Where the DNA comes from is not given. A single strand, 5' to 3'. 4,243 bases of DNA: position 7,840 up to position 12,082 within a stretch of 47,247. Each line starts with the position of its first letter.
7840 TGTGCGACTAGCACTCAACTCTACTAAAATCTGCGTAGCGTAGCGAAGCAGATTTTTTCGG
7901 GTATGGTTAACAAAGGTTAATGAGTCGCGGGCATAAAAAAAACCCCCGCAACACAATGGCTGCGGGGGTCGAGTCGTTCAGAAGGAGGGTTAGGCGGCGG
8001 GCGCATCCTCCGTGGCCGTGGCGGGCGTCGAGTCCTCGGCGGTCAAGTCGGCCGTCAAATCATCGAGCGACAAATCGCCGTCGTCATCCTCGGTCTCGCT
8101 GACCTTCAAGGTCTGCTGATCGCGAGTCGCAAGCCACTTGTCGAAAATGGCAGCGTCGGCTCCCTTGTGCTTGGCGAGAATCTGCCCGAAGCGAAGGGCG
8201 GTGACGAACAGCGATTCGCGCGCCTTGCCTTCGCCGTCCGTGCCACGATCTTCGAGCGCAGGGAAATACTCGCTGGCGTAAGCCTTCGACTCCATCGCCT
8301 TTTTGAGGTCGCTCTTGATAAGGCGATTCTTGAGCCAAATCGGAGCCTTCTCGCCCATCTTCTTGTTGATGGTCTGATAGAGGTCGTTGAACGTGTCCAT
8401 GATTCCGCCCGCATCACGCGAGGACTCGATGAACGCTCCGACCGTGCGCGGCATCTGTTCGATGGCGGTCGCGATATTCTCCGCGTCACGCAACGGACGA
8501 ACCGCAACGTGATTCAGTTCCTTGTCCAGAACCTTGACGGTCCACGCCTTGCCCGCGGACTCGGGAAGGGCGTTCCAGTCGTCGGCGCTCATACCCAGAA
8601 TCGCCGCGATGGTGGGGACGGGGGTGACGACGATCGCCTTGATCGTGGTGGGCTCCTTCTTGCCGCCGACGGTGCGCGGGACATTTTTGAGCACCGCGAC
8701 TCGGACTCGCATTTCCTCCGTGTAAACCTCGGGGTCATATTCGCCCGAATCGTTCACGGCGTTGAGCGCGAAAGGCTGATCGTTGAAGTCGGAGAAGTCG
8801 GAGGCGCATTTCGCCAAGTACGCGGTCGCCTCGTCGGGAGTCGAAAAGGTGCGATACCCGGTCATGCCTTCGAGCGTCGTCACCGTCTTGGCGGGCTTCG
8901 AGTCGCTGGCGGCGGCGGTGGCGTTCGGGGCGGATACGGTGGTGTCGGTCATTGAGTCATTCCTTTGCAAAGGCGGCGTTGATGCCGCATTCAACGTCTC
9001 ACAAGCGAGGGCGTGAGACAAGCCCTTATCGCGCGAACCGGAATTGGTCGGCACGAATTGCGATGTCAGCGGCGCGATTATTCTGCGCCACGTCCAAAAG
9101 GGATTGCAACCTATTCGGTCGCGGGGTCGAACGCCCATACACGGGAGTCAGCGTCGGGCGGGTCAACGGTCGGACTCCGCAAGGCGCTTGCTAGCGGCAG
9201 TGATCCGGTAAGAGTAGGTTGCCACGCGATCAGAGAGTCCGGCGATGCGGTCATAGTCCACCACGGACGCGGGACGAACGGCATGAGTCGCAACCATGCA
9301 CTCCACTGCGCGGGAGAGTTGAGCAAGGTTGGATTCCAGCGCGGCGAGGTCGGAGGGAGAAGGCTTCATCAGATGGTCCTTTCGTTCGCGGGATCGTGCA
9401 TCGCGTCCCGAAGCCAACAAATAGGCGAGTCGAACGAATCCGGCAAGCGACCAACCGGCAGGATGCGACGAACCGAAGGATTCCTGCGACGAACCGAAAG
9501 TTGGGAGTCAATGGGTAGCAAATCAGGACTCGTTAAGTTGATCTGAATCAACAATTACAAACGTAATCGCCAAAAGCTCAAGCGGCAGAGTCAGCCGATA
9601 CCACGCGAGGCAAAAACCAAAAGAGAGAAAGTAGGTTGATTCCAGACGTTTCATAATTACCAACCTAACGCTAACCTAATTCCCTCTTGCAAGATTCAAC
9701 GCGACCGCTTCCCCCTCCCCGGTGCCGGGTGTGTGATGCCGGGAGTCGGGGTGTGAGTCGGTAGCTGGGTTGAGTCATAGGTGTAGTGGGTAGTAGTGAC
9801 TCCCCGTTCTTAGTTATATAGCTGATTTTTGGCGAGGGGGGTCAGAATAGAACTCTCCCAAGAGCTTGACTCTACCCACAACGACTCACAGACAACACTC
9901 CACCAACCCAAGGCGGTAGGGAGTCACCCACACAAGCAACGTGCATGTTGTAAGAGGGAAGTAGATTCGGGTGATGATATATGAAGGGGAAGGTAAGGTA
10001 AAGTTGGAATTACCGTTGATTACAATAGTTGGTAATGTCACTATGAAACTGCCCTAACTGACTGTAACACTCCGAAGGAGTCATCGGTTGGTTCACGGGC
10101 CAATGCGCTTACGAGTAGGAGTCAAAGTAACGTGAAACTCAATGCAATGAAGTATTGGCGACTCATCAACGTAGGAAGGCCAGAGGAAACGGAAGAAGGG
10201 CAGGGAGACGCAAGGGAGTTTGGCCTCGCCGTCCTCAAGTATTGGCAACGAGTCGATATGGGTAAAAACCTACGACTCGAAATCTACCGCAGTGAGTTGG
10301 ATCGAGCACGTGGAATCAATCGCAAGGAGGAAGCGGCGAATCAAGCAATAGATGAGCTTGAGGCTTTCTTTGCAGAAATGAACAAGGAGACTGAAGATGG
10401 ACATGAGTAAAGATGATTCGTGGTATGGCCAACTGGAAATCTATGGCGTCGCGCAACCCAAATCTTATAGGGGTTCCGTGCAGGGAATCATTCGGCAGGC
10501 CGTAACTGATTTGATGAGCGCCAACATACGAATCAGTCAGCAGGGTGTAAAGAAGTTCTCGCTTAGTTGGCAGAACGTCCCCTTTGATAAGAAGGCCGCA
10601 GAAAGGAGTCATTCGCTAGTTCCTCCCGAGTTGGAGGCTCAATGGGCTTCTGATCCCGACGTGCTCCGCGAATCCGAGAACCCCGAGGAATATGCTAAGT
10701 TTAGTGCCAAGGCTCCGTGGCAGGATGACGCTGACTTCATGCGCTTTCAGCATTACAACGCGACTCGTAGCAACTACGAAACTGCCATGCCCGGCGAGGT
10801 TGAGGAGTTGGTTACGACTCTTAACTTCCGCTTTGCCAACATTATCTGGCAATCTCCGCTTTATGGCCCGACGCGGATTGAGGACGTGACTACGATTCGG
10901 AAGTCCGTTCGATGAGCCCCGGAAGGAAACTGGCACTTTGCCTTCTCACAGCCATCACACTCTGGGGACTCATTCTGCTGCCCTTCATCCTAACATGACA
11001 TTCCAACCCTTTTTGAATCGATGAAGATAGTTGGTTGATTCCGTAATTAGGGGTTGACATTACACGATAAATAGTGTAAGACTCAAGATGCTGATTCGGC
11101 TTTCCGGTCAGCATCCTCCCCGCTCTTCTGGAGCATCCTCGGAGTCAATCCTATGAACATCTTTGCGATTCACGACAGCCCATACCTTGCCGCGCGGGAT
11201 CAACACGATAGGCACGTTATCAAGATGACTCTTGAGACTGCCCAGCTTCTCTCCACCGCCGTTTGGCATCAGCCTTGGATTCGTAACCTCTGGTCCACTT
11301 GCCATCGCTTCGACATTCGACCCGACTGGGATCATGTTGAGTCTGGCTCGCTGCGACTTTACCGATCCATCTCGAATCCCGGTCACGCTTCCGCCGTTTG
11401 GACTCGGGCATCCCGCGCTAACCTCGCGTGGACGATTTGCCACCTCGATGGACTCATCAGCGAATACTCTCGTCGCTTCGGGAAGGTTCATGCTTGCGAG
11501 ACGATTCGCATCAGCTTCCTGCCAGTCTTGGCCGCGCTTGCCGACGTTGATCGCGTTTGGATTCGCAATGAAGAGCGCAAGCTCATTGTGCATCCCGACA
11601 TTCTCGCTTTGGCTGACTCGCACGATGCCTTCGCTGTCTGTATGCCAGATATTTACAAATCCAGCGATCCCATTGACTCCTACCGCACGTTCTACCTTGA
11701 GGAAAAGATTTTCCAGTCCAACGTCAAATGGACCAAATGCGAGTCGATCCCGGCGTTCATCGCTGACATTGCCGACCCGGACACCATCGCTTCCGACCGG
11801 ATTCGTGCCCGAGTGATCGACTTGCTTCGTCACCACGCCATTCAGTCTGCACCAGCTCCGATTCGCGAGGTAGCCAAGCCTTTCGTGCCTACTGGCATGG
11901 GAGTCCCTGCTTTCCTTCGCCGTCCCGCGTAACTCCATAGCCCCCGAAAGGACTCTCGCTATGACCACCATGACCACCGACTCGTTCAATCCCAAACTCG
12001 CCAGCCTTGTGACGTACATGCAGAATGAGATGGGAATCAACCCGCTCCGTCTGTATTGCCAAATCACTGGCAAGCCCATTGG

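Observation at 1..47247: Genome-wide several-fold excess of the palindrome GANTC, in coding and non-coding DNA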

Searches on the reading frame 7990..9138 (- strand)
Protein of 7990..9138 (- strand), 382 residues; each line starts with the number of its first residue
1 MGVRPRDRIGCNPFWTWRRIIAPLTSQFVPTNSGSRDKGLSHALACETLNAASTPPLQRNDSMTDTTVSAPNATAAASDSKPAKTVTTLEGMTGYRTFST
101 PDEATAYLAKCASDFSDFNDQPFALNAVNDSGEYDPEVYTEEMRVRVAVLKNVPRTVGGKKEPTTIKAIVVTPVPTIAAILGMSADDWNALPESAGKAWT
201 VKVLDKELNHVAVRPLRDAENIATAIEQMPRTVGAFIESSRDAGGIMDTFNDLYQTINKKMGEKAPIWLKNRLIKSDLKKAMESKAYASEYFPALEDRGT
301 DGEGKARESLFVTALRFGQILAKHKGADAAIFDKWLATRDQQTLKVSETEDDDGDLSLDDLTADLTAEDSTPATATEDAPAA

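Call 8: search_protein_families(library=pfam, proteins=[window:7990-9138:-], max_evalue=0.01)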
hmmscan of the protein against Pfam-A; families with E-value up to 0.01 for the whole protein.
window:7990-9138:- (382 aa): 0 families

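Call 19: search_protein_families(library=phrogs, proteins=[window:7990-9138:-], max_evalue=0.001)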
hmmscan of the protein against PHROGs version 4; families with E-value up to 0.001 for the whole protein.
window:7990-9138:- (382 aa): 0 families

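Call 32: search_solved_structures(query=window:7990-9138:-, max_evalue=1)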
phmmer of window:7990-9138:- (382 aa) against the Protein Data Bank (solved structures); distinct sequences matched with E-value up to 1: 0.

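Call 41: find_homologous_proteins(query=window:7990-9138:-, max_evalue=0.001)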
Query window:7990-9138:- (382 aa): 143 proteins with E <= 0.001 among 8000 candidates; the best 120 are listed.
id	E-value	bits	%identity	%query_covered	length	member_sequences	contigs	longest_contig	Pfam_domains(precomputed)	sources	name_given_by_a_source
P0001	4.1e-204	696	100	84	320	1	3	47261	-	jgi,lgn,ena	jgi:hypothetical protein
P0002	1.6e-136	473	78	69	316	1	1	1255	-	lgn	-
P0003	2.0e-130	453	71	83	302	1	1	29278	-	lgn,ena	-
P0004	6.4e-130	452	73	75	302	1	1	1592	-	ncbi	-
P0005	1.2e-129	451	74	73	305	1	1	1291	-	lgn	-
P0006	2.5e-126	440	70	77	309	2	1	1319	-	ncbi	-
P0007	3.5e-126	439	73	68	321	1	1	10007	-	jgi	jgi:hypothetical protein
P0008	4.1e-125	436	70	68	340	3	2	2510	-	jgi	jgi:hypothetical protein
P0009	8.3e-125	435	65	86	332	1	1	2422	-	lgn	-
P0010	4.6e-124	432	70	81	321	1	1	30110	-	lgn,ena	-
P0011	6.9e-124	432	65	82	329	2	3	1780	-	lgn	-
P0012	6.8e-123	428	69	77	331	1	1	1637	-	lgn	-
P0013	7.8e-123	428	70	77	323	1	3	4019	-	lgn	-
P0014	4.8e-121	422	66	68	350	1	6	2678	-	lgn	-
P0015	1.5e-120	421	65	69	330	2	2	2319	-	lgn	-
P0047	3.2e-71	258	48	74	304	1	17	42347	-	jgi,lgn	jgi:hypothetical protein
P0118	9.6e-54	201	41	84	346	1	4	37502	-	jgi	jgi:hypothetical protein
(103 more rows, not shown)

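Call 45: find_encoding_contigs(protein=P0118, flank=10000, max_places=2)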
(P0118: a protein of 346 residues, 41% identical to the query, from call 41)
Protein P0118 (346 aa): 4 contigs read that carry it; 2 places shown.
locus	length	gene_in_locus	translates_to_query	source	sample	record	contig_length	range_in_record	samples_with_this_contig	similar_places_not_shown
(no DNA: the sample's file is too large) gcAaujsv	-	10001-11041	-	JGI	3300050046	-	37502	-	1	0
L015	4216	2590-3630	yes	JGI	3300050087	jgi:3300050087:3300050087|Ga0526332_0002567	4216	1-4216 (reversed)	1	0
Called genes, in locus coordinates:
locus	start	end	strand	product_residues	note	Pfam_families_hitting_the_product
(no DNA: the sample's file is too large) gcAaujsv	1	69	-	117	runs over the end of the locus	-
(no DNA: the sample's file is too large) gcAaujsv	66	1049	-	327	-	PF12705:PDDEXK_1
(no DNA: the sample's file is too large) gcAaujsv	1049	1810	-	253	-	-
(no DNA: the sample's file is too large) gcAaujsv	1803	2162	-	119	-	-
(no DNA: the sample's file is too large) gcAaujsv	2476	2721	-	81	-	-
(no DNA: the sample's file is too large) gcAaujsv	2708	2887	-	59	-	-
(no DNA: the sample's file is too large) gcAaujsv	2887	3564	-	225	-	-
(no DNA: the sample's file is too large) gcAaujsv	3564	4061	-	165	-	PF19474:DUF6011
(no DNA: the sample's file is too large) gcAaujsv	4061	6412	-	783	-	PF13086:AAA_11 (faint), PF13245:AAA_19, PF13604:AAA_30, PF01443:Viral_helicase1 (faint), PF18335:SH3_13, PF13538:UvrD_C_2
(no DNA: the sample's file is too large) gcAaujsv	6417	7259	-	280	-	-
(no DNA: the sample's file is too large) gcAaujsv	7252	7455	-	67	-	-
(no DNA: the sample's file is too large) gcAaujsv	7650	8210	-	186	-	-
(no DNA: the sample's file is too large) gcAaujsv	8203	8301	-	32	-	-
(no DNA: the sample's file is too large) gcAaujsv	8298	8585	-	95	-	-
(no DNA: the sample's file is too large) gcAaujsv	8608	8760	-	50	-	-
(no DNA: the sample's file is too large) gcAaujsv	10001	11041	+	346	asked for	-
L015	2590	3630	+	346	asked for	-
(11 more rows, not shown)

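Call 46: find_encoding_contigs(protein=P0047, flank=10000, max_places=2)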
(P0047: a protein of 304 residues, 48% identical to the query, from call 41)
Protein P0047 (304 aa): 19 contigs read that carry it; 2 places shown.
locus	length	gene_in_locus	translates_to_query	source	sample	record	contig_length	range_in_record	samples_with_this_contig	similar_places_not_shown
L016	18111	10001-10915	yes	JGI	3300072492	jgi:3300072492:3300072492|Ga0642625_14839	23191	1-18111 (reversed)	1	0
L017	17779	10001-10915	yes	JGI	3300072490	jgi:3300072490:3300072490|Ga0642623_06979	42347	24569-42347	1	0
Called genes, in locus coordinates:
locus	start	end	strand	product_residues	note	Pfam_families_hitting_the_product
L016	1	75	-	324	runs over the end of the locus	PF12705:PDDEXK_1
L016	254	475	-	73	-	-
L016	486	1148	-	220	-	-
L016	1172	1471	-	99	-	-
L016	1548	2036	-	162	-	-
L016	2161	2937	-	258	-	-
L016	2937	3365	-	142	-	PF19474:DUF6011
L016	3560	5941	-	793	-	PF13086:AAA_11 (faint), PF13604:AAA_30, PF01443:Viral_helicase1 (faint), PF13245:AAA_19, PF18335:SH3_13, PF13538:UvrD_C_2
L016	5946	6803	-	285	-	-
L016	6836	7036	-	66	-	-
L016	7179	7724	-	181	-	-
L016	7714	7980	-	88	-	-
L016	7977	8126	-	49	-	-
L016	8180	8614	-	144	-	-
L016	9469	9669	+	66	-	-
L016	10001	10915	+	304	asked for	-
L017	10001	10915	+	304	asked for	-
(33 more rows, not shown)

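Call 49: find_related_loci(query=A1, collection=genome_contigs, flank=10000)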
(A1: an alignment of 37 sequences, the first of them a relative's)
Query A1 (320 aa) in genome_contigs; peptide patterns used: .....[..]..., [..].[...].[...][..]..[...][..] (x = any residue, [..] = any of these).
26 stretches matched a pattern, but none encodes a relative of the query by tblastn (E <= 1e-3).

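Call 50: predict_structure(alignment_id=A1)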
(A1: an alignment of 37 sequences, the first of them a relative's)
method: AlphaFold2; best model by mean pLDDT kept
length: 320 residues; sequences in the alignment: 37
mean_pLDDT: 87.3   pTM: 0.61
mean pLDDT of the five models: 87.3, 87.2, 86.1, 86.0, 85.6
residues with pLDDT >= 90: 235; 70-90: 29; 50-70: 35; < 50: 21
segments of 3 or more residues with pLDDT < 50: 1-3, 286-292, 306-308
pLDDT, mean of each block of 10 residues (from residue 1): 47 62 90 96 97 96 97 97 97 93 96 97 95 95 95 92 93 81 81 98 97 97 97 96 97 97 91 94 63 63 57 54
secondary structure, 60 per line:
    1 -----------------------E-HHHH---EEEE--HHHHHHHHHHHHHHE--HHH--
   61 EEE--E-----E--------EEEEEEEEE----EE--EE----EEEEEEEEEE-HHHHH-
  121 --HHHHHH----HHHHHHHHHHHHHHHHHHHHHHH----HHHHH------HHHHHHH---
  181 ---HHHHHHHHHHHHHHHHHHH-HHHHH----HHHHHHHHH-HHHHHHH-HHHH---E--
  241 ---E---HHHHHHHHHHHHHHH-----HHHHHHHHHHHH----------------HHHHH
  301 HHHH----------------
elements in order: H26-29 E33-36 H39-52 E61-63 E81-89 E104-113 H115-119 H123-128 H133-155 H160-164 H171-177 H184-202 H204-208 H213-221 H223-229 H231-234 H248-262 H268-279 H296-304

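Call 52: fold_search(model_id=the predicted structure, library=pdb)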
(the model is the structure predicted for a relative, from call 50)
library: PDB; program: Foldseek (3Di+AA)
matches with E <= 10: 156; with E <= 0.001: 0
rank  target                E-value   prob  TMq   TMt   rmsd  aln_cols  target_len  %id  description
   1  2cz2                  1.0e+00  0.07  0.10  0.14  16.2       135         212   13  Crystal structure of glutathione transferase zeta 1-1 (maleylacetoacetate isomerase) from Mus musculus (form-1 crystal) (released 2006-01-10)
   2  3n5o_A                1.0e+00  0.03  0.10  0.13  21.8       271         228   14  Crystal structure of putative glutathione transferase from Coccidioides immitis bound to glutathione (released 2010-06-16)
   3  6yfh_AA               1.1e+00  0.08  0.10  0.18  13.4       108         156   15  Virus-like particle of bacteriophage EMS014 (released 2020-09-02)
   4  4rgw_B                1.7e+00  0.05  0.08  0.17  12.4        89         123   12  Crystal Structure of a TAF1-TAF7 Complex in Human Transcription Factor IID (released 2014-12-03)
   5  6yfn_AA               1.8e+00  0.06  0.08  0.15  11.0        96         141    8  Virus-like particle of bacteriophage ESE058 (released 2020-09-02)
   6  3gx0                  1.9e+00  0.03  0.11  0.16  21.6       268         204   12  Crystal Structure of GSH-dependent Disulfide bond Oxidoreductase (released 2009-07-07)
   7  6oor_A                2.0e+00  0.01  0.08  0.08  14.2       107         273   14  Structure of 1B1 bound to mouse CD1d (released 2019-07-17)
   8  4ivf_D                2.1e+00  0.03  0.12  0.16  20.9       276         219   12  Crystal structure of glutathione transferase homolog from Lodderomyces elongisporus, target EFI-501753, with two GSH p (released 2013-02-13)
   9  1aq3_A                2.1e+00  0.02  0.06  0.10  11.6       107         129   15  BACTERIOPHAGE MS2 CAPSID PROTEIN/RNA COMPLEX (released 1997-12-24)
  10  9u4r_CC               2.2e+00  0.02  0.10  0.06  34.6       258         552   10  Structure of the intial complex in filament assembly at 3.23 angstroms resolution, conformation 2. (released 2026-03-25)
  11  6rrt_A                2.4e+00  0.03  0.07  0.13  11.4       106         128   15  T=4 MS2 Virus-like-particle (released 2020-07-08)
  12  2bq5_A                2.4e+00  0.01  0.07  0.13  12.3       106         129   19  MS2 (N87AE89K mutant) - RNA hairpin complex (released 2006-03-22)
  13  1cd1_A                2.4e+00  0.01  0.07  0.08  15.2       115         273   15  CD1(MOUSE) ANTIGEN PRESENTING MOLECULE (released 1997-10-15)
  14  8w5p_c                2.5e+00  0.02  0.09  0.14  10.6        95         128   16  Cryo-EM structure of Qb-Ab40 (released 2025-02-26)
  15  2b2d_A                2.5e+00  0.02  0.06  0.10  11.6       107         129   15  RNA stemloop operator from bacteriophage QBETA complexed with an N87S,E89K mutant MS2 capsid (released 2006-05-09)
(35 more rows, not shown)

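Call 55: fold_search(model_id=the predicted structure, library=viral)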
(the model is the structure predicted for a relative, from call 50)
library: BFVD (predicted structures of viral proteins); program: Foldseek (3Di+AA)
matches with E <= 10: 262; with E <= 0.001: 0
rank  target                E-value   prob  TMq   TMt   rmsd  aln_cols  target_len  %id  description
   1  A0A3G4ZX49            3.7e-01  0.03  0.09  0.10  43.0       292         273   11  Uncharacterized protein [Edafosvirus sp.]
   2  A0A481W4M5            4.2e-01  0.13  0.14  0.14  22.3       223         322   14  Uncharacterized protein [Pseudomonas phage Psa21]
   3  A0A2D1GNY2            4.2e-01  0.07  0.08  0.11   7.6        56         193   12  Putative phage ssDNA-binding domain-containing protein [Streptomyces phage Scap1]
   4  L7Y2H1                5.2e-01  0.06  0.09  0.14  15.1       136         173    9  Uncharacterized protein [Megavirus lba]
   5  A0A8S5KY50            6.6e-01  0.13  0.10  0.18   9.8        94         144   10  Coat protein [ssRNA phage Gerhypos.2_6]
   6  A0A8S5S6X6            6.6e-01  0.05  0.09  0.08  26.0       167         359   14  Tail fiber protein [Siphoviridae sp. ctdau33]
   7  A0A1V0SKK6            7.4e-01  0.05  0.10  0.18  11.2       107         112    9  Uncharacterized protein [Klosneuvirus KNV1]
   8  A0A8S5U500            7.4e-01  0.03  0.09  0.08  71.8       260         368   13  Tail protein (Fragment) [Siphoviridae sp. ctRSW19]
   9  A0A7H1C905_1          8.3e-01  0.05  0.12  0.05  22.4       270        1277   11  Replicase large subunit (Fragment) [Serbia virga-like virus 1]
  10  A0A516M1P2            9.9e-01  0.04  0.10  0.15  13.4       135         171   15  (no name in the UniProt tables at hand)
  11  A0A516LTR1            9.9e-01  0.02  0.08  0.09  23.7       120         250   11  (no name in the UniProt tables at hand)
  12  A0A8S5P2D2            1.0e+00  0.06  0.11  0.18  14.3       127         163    9  Uncharacterized protein [Myoviridae sp. ctLnO19]
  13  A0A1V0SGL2            1.1e+00  0.05  0.08  0.12  16.1       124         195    8  Uncharacterized protein [Hokovirus HKV1]
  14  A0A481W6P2            1.2e+00  0.09  0.15  0.24   7.0        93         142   10  Uncharacterized protein [Pseudomonas phage Psa21]
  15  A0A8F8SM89            1.2e+00  0.02  0.11  0.10  86.5       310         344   12  (no name in the UniProt tables at hand)
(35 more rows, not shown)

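Call 58: search_protein_families(library=ncbifam, proteins=[P0001], max_evalue=0.1)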
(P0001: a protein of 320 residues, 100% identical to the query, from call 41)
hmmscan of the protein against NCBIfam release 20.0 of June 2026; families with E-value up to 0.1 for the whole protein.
P0001 (320 aa): 0 families

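Call 59: search_protein_families(library=padloc, proteins=[P0001], max_evalue=0.01)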
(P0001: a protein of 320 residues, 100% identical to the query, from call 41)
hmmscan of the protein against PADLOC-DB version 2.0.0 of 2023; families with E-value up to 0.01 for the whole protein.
P0001 (320 aa): 0 families

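Call 104: search_solved_structures(query=A1, max_evalue=5)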
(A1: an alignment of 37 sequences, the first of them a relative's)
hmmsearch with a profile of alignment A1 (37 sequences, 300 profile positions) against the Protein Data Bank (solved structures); distinct sequences matched with E-value up to 5: 1.
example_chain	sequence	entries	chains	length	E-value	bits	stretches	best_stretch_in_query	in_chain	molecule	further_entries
5noh_A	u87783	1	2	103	0.6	12.5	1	125-163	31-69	Transcription elongation factor M2-1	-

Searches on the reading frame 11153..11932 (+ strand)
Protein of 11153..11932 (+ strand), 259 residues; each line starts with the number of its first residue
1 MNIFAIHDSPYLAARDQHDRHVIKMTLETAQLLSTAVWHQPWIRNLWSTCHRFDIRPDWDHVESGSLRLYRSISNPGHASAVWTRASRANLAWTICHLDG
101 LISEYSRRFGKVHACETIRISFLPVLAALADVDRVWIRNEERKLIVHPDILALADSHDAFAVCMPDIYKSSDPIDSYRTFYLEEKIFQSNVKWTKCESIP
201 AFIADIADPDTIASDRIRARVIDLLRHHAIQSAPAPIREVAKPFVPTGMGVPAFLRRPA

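Call 8: search_protein_families(library=pfam, proteins=[window:11153-11932:+], max_evalue=0.01)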
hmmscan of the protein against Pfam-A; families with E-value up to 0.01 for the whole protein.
window:11153-11932:+ (259 aa): 0 families

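Call 19: search_protein_families(library=phrogs, proteins=[window:11153-11932:+], max_evalue=0.001)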
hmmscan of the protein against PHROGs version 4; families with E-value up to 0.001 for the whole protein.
window:11153-11932:+ (259 aa): 1 family
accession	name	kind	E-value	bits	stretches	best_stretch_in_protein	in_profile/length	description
phrog_624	-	DNA, RNA and nucleotide metabolism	5.2e-35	122.6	1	1-204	1-158/309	DNA binding protein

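Call 33: search_solved_structures(query=window:11153-11932:+, max_evalue=1)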
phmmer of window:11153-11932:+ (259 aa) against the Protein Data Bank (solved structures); distinct sequences matched with E-value up to 1: 0.

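Call 58: search_protein_families(library=ncbifam, proteins=[window:11153-11932:+], max_evalue=0.1)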
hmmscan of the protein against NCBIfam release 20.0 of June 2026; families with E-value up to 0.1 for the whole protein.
window:11153-11932:+ (259 aa): 0 families

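Call 59: search_protein_families(library=padloc, proteins=[window:11153-11932:+], max_evalue=0.01)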
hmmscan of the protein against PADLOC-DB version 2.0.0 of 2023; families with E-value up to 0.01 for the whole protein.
window:11153-11932:+ (259 aa): 1 family
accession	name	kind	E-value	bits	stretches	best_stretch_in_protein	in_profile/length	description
PDLC00634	ZorD1|ZorD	-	0.0073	12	1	126-208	58-138/1208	"SWI2/SNF2 helicase, Mrr-like nuclease"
